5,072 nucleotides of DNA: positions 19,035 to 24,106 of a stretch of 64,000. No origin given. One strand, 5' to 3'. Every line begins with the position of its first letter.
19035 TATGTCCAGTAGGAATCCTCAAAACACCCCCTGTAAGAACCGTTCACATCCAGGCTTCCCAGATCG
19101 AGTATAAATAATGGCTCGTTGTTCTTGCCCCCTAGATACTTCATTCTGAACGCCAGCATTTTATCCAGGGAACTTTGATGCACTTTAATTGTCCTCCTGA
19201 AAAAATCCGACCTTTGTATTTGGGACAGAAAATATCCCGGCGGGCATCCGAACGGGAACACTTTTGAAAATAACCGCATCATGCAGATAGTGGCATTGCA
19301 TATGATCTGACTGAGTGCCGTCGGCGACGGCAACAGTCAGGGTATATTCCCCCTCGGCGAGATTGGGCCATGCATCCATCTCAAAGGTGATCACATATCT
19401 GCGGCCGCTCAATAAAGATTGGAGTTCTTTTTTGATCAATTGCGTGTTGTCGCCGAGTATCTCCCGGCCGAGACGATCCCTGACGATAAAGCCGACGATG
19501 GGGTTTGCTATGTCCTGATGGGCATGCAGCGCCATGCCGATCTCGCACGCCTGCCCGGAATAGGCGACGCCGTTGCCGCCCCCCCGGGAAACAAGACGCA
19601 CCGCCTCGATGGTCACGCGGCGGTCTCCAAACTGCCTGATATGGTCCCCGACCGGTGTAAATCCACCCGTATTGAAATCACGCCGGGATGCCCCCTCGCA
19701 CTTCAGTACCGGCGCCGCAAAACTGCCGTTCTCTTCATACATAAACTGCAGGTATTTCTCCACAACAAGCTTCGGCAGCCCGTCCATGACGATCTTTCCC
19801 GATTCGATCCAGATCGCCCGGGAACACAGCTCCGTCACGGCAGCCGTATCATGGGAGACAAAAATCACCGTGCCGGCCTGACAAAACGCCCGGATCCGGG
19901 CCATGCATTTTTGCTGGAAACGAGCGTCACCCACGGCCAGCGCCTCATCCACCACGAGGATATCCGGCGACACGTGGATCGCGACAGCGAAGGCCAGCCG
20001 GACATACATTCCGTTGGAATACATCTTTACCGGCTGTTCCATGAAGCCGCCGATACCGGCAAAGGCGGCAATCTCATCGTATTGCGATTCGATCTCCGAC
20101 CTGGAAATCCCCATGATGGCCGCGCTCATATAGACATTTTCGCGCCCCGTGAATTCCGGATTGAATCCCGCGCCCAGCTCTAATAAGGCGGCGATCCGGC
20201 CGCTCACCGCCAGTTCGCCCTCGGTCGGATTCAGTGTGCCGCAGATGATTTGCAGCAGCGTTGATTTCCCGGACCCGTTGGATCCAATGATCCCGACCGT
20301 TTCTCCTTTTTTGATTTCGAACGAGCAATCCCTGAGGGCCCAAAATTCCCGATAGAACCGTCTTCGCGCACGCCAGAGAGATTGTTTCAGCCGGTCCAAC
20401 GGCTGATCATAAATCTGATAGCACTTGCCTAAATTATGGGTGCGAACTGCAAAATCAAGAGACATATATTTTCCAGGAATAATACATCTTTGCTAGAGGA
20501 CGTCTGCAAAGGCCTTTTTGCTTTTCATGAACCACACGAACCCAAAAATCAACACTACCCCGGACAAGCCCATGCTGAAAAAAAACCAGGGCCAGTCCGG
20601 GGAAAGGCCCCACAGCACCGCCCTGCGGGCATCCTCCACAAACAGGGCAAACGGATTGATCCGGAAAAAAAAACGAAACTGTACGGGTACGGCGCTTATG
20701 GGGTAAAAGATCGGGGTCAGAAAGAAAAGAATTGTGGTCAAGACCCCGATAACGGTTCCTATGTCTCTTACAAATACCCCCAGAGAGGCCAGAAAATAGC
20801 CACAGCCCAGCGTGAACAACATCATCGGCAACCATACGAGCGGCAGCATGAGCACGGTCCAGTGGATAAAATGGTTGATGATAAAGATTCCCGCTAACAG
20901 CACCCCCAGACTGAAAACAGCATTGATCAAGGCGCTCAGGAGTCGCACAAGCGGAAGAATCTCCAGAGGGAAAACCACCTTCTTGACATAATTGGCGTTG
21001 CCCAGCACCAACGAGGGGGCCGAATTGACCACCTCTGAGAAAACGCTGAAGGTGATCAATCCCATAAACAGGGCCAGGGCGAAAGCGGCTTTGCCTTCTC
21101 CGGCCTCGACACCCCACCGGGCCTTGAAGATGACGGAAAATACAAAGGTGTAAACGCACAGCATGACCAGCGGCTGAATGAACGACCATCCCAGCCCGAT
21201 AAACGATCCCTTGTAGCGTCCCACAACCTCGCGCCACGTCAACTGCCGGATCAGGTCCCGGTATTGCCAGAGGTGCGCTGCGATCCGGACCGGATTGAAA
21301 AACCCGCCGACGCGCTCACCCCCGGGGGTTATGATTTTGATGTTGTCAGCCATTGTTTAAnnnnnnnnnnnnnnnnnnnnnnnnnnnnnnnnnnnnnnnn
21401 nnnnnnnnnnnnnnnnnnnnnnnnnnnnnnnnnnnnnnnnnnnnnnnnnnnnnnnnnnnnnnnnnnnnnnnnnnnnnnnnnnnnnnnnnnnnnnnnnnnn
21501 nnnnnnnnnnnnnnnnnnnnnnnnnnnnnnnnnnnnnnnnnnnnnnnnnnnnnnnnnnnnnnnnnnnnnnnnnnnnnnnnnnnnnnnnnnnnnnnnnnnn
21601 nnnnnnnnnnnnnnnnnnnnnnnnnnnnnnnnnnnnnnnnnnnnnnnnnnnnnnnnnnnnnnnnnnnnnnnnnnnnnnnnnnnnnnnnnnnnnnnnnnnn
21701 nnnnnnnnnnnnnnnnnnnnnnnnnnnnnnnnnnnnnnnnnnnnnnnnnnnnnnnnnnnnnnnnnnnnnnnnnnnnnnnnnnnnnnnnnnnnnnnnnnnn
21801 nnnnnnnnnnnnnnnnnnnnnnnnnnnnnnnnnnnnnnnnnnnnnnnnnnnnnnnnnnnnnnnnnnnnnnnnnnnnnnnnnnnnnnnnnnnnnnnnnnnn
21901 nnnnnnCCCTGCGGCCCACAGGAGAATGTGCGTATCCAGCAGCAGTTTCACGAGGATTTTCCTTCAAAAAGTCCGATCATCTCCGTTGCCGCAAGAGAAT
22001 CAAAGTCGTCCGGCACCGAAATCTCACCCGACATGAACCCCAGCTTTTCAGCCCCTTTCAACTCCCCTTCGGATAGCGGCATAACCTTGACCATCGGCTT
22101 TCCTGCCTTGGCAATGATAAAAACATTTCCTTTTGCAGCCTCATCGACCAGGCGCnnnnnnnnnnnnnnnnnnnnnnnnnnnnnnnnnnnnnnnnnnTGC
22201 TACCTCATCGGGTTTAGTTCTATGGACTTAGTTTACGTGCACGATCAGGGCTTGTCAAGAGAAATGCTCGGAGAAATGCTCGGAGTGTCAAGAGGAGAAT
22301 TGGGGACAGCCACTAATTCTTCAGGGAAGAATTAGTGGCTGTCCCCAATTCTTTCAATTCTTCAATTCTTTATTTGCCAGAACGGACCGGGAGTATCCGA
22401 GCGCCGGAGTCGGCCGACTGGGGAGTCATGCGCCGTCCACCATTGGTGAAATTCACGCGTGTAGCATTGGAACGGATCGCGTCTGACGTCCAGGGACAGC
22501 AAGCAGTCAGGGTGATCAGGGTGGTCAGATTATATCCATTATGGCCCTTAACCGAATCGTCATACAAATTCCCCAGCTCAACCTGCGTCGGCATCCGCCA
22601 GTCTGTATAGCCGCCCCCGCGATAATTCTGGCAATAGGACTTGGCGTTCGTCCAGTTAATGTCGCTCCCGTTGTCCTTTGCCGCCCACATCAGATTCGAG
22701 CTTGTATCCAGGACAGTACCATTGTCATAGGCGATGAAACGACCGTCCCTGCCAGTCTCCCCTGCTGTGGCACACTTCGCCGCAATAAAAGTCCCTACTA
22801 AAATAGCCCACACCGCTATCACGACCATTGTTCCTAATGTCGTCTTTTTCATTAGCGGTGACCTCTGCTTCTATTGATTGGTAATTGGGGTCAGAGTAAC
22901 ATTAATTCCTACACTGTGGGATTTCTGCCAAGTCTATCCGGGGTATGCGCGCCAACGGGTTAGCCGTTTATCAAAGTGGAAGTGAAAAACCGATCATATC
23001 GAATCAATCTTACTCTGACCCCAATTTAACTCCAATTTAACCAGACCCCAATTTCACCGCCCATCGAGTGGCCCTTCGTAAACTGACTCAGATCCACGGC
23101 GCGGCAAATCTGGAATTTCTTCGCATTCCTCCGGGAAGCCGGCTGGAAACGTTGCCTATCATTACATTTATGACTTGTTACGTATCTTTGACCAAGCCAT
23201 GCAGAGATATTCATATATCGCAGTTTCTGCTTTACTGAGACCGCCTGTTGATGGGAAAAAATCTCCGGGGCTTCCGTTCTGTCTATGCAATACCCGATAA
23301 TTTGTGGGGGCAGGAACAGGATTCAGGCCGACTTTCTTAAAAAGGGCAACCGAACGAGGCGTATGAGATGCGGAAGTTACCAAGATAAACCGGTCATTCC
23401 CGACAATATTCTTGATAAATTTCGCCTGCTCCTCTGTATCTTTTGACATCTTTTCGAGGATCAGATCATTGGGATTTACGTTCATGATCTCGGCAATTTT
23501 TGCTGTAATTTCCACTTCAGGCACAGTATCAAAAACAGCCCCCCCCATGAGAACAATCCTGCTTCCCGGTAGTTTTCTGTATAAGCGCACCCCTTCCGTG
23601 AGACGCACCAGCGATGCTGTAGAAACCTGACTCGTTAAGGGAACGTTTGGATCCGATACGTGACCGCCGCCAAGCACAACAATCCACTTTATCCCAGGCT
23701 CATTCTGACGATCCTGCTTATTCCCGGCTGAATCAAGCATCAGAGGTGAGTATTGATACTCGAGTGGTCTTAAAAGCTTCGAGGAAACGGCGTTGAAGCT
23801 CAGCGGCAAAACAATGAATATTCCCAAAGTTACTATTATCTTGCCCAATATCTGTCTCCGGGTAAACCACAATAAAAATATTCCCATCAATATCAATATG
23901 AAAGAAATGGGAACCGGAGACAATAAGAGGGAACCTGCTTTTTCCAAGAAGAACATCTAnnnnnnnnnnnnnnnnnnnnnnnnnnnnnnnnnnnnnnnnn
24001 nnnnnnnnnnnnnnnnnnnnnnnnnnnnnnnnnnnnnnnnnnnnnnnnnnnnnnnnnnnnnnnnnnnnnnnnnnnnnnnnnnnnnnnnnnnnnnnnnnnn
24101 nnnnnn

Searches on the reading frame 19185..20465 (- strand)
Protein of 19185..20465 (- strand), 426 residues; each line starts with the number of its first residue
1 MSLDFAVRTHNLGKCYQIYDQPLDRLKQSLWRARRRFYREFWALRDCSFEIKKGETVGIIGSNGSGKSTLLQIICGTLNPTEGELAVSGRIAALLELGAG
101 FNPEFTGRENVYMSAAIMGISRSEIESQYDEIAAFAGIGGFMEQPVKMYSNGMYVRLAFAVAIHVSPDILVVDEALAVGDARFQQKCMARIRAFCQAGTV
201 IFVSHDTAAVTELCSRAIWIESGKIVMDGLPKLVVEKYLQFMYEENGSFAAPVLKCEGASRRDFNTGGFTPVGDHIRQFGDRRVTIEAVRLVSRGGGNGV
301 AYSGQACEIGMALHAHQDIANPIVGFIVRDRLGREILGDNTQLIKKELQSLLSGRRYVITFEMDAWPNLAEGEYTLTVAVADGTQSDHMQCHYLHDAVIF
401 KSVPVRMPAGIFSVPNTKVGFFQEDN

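Call 13: search_protein_families(library=pfam, proteins=[window:19185-20465:-], max_evalue=0.0001)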
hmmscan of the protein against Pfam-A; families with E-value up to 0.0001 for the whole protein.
window:19185-20465:- (426 aa): 2 families
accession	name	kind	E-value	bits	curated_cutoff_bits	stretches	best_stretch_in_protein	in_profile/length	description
PF14524.12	Wzt_C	-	3.8e-31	108.5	30.4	1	278-404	4-131/143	Wzt C-terminal domain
PF00005.33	ABC_tran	-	2e-23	83.9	25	1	44-176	1-136/137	ABC transporter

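Call 88: search_protein_families(library=ncbifam, proteins=[window:19188-20465:-], max_evalue=0.00001)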
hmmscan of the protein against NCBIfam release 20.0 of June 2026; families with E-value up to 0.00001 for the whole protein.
window:19188-20465:- (426 aa): 177 families (the best 25 are shown)
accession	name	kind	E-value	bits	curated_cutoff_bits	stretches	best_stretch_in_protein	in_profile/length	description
NF010065.0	PRK13545.1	equivalog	3.1e-66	224.2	538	1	4-246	2-242/549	teichoic acids export protein ATP-binding subunit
NF010066.0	PRK13546.1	equivalog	1.8e-58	198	320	1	5-243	3-239/264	teichoic acids export ABC transporter ATP-binding subunit TagH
NF050108.1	galactan_ABC_ATP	equivalog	1.7e-53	181.3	400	1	43-238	44-240/244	galactan export ABC transporter ATP-binding subunit Wzt/RfbE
TIGR01188.1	drrA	subfamily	1.2e-31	110.2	312.45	1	38-231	3-208/302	daunorubicin resistance ABC transporter, ATP-binding protein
TIGR04521.1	ECF_ATPase_2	equivalog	2.5e-29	102.2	330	2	109-238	104-236/279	energy-coupling factor transporter ATPase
TIGR04520.1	ECF_ATPase_1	equivalog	4.2e-26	92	315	2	111-237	99-226/269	energy-coupling factor transporter ATPase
TIGR03375.1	type_I_sec_LssB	subfamily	3.2e-24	85.2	693.1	2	43-89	482-528/696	type I secretion system permease/ATPase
TIGR01166.1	cbiO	subfamily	3.3e-24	85.4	211.8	2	109-207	88-187/190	cobalt ABC transporter, ATP-binding protein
NF040933.2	ABC_arch_GlcV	equivalog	9.8e-24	83.9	450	2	103-235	96-230/357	glucose ABC transporter ATP-binding protein GlcV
TIGR02673.1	FtsE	equivalog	1.3e-23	83.8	264.85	2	35-90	9-64/214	cell division ATP-binding protein FtsE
NF010059.0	PRK13536.1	equivalog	2.5e-23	82.4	549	1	37-237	52-264/342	nodulation factor ABC transporter ATP-binding protein NodI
TIGR01288.1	nodI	equivalog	2.6e-23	82.5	424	1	43-238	19-226/303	nodulation factor ABC transporter ATP-binding protein NodI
NF010068.0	PRK13548.1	equivalog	6e-23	81.3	261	1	44-243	21-240/261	heme ABC transporter ATP-binding protein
TIGR00968.1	3a0106s01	subfamily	8.7e-23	81.1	342.75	1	38-235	10-219/237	sulfate ABC transporter ATP-binding protein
NF010060.0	PRK13537.1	equivalog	1.2e-22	80.3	521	1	37-237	24-236/314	nodulation factor ABC transporter ATP-binding protein NodI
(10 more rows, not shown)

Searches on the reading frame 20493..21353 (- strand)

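Call 13: search_protein_families(library=pfam, proteins=[window:20493-21353:-], max_evalue=0.0001)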
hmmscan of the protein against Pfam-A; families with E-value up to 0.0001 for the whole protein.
window:20493-21353:- (286 aa): 1 family
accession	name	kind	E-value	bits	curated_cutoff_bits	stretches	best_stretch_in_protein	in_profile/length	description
PF01061.29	ABC2_membrane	-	3.4e-26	92.5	26.9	1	35-242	3-206/211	ABC-2 type transporter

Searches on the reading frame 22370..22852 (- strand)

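Call 13: search_protein_families(library=pfam, proteins=[window:22370-22852:-], max_evalue=0.0001)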
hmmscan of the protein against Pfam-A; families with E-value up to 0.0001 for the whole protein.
window:22370-22852:- (160 aa): 1 family
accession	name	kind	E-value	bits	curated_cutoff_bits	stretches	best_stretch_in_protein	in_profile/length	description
PF07603.17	Lcl_C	-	8.8e-16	58.7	34.9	1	45-157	1-117/117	Lcl C-terminal domain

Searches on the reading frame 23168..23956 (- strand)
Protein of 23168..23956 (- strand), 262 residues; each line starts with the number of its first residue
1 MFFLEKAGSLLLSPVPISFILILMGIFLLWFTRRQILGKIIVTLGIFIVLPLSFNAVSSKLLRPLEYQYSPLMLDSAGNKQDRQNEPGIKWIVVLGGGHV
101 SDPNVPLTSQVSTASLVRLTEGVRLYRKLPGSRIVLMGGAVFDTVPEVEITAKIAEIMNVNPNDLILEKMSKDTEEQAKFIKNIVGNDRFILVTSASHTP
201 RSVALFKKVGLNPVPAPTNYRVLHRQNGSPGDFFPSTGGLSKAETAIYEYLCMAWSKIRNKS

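Call 13: search_protein_families(library=pfam, proteins=[window:23168-23956:-], max_evalue=0.0001)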
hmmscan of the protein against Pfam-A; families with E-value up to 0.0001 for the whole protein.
window:23168-23956:- (262 aa): 1 family
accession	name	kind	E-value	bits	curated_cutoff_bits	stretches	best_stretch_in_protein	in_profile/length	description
PF02698.23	DUF218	-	4.7e-27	95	27.6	1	91-251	2-132/133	DUF218 domain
